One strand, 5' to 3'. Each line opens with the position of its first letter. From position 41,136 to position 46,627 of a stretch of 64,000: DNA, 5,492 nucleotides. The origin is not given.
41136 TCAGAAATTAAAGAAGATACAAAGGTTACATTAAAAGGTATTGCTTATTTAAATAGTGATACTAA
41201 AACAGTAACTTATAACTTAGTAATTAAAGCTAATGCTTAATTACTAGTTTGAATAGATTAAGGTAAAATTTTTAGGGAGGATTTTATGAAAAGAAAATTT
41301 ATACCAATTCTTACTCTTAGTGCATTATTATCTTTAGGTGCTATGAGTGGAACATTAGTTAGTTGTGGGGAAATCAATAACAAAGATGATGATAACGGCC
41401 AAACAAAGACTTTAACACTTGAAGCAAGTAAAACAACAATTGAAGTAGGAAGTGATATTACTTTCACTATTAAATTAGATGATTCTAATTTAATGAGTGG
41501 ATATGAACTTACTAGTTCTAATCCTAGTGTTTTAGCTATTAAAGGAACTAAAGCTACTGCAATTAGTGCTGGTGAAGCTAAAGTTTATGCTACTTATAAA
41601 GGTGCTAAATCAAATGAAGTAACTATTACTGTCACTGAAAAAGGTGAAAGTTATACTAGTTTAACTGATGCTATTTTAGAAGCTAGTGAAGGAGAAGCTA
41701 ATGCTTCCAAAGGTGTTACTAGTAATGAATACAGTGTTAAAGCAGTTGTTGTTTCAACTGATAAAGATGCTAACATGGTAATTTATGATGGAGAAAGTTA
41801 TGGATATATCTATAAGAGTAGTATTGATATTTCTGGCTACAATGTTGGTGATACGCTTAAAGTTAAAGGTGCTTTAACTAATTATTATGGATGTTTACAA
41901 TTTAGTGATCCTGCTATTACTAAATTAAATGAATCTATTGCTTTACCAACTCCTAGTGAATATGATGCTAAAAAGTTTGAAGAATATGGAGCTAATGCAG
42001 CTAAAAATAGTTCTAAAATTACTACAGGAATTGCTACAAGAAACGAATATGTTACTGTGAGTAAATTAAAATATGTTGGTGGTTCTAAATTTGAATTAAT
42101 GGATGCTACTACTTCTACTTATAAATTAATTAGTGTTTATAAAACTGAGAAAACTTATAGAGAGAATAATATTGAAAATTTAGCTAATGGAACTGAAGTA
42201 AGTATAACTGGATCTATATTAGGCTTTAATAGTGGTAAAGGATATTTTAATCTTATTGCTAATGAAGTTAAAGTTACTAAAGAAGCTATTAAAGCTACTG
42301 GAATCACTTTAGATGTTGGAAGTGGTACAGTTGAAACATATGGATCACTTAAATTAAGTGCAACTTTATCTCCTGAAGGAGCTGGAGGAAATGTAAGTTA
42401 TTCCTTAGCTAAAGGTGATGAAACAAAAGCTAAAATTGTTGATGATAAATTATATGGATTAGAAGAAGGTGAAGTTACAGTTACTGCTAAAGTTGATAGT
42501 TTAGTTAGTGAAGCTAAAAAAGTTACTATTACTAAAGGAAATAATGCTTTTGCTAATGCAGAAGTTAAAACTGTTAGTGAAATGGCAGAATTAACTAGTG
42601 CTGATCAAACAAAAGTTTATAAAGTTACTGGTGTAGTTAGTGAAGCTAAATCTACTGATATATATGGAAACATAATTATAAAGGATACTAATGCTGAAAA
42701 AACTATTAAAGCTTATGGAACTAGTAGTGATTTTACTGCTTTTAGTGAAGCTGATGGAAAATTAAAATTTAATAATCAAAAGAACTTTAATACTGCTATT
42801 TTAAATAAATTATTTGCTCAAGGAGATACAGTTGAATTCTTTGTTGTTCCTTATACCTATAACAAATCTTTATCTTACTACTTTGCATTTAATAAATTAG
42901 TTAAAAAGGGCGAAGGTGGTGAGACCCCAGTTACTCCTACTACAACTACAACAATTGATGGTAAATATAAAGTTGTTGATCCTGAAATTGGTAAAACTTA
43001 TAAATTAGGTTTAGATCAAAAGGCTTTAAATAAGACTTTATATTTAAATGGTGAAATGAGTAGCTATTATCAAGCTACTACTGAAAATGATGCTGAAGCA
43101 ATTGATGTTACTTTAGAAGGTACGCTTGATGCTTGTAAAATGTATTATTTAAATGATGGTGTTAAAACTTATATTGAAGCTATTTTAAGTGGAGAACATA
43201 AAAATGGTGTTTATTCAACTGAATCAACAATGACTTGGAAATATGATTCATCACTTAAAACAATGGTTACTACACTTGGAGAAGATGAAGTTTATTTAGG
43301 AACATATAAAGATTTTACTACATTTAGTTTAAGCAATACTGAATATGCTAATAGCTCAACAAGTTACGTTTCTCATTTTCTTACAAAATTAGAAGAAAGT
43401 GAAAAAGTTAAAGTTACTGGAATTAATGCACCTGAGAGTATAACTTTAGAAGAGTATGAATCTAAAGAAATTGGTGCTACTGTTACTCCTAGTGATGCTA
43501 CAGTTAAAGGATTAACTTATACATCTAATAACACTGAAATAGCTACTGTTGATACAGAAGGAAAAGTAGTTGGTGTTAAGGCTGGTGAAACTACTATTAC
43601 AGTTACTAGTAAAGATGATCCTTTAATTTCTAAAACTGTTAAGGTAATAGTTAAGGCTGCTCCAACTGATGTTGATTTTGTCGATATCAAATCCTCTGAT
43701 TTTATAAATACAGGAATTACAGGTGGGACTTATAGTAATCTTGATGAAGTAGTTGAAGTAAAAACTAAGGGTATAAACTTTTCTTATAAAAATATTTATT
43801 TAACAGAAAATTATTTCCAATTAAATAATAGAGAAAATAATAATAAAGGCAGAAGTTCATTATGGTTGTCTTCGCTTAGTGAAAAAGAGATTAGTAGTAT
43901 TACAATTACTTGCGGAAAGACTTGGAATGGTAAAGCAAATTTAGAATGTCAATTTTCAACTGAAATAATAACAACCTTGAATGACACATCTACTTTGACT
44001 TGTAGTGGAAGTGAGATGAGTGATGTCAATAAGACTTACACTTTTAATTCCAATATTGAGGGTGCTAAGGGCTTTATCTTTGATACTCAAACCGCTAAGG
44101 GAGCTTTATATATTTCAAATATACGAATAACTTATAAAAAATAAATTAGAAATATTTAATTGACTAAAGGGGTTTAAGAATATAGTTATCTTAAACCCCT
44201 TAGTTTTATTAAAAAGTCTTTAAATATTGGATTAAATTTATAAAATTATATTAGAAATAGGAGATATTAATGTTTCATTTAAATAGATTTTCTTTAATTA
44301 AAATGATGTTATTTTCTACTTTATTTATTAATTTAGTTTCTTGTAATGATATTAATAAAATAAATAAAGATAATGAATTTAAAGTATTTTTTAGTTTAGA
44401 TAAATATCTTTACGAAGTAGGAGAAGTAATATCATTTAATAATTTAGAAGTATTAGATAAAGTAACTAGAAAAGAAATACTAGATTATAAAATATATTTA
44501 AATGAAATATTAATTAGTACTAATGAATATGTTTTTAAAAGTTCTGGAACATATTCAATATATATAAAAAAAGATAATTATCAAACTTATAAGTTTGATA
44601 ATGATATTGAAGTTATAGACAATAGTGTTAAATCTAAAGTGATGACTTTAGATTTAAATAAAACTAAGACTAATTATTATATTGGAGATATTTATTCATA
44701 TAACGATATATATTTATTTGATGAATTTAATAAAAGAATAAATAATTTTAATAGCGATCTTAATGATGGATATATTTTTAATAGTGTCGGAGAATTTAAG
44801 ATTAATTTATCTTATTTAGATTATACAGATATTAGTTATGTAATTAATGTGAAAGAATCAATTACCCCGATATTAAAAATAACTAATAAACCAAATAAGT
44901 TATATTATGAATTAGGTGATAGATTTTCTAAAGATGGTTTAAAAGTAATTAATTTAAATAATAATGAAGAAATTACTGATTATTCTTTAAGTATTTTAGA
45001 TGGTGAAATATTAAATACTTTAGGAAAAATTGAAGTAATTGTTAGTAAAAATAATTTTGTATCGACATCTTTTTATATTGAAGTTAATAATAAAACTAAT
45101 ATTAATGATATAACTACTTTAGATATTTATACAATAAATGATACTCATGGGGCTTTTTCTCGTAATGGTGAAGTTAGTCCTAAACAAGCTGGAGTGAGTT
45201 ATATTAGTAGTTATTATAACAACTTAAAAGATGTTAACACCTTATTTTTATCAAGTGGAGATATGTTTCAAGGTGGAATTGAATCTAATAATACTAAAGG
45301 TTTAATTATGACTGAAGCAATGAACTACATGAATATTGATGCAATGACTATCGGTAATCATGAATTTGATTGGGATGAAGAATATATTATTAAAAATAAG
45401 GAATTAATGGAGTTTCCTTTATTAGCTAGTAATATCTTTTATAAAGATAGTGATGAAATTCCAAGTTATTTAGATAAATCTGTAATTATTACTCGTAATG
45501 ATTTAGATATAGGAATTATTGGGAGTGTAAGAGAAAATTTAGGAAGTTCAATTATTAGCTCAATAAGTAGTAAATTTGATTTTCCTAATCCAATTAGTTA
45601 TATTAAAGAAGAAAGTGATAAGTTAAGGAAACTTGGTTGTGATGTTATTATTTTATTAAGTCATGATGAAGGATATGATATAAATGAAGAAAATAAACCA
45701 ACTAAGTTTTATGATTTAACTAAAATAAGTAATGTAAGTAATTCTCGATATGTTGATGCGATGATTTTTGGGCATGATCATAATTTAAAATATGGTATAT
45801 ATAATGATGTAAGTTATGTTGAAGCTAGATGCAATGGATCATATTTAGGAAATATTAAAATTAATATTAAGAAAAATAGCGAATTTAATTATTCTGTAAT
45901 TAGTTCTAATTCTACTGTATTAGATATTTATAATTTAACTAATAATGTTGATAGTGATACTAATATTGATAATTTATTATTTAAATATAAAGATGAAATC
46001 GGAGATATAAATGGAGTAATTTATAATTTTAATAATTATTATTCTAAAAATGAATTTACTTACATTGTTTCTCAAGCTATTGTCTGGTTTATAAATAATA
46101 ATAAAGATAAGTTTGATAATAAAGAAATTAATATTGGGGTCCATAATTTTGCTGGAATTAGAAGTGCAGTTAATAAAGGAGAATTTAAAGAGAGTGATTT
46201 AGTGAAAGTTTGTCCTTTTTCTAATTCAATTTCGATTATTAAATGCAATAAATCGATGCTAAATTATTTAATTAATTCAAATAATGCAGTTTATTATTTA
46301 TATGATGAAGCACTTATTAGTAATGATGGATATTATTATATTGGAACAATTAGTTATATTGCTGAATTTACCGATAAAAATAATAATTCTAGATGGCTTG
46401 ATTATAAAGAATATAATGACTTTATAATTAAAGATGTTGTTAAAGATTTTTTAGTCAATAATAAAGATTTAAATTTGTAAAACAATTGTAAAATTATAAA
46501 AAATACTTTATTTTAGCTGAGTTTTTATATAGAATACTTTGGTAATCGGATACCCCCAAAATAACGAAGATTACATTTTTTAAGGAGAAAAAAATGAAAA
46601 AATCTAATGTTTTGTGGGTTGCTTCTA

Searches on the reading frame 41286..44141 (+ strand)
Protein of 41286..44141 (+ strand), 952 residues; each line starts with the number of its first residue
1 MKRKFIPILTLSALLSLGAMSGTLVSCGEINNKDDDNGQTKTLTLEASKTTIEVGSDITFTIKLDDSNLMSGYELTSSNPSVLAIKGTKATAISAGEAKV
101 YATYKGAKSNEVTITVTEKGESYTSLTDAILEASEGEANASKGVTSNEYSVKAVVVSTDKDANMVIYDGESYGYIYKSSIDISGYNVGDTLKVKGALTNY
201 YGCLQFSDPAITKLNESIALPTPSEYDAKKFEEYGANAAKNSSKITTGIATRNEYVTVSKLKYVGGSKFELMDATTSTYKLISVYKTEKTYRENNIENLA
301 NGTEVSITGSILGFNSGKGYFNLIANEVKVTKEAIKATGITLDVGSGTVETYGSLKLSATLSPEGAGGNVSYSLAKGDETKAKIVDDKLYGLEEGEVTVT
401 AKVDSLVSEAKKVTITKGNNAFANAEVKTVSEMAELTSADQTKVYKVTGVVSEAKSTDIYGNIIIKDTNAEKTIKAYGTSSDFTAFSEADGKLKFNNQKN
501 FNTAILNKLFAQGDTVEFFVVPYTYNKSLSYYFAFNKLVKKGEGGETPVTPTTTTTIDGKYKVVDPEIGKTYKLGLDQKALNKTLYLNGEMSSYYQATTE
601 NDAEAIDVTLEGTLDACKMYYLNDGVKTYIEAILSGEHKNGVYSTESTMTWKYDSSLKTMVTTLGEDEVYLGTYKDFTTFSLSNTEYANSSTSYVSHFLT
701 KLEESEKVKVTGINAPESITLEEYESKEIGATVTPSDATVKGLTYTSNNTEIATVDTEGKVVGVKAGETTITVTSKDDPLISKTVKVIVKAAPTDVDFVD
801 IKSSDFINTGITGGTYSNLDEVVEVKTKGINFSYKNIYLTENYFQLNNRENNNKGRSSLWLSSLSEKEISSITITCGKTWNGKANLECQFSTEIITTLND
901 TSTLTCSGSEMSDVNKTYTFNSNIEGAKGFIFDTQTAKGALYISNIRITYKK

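Call 90: search_protein_families(library=pfam, proteins=[window:41286-44141:+], max_evalue=0.0001)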
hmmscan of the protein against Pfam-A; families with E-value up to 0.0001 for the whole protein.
window:41286-44141:+ (952 aa): 1 family
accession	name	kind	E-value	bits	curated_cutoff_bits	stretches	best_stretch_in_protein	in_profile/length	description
PF02368.24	Big_2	-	5.7e-12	45.9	22.8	1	716-777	9-70/79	Bacterial Ig-like domain (group 2)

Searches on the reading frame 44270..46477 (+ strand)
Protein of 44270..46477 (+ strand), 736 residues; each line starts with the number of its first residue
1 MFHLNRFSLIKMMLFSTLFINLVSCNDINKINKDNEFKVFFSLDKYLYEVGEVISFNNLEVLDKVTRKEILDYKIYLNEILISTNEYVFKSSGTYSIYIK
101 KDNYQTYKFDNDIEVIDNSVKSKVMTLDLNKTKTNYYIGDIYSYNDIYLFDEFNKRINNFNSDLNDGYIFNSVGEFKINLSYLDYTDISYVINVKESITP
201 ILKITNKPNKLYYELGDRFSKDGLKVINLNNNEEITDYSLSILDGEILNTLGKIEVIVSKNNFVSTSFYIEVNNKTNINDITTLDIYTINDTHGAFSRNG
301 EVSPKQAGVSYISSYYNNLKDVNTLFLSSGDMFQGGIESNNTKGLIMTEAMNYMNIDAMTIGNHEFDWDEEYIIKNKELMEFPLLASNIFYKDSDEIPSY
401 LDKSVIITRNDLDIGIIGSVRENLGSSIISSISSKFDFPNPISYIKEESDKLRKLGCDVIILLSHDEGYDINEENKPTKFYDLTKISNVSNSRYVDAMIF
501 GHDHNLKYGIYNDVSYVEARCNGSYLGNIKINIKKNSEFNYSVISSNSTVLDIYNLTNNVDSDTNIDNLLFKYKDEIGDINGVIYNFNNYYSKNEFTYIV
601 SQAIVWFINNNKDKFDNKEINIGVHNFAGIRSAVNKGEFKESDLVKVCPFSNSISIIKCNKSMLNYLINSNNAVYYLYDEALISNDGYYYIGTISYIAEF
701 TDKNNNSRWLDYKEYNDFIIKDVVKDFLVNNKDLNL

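Call 90: search_protein_families(library=pfam, proteins=[window:44270-46477:+], max_evalue=0.0001)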
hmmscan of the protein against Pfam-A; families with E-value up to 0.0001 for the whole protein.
window:44270-46477:+ (736 aa): 2 families
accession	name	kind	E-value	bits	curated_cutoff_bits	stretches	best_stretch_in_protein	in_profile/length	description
PF00149.33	Metallophos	-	2.6e-10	41.5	21.5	1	286-505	3-190/191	Calcineurin-like phosphoesterase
PF02872.23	5_nucleotid_C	-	1e-05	26.1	23.6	1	591-665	19-83/158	5'-nucleotidase, C-terminal domain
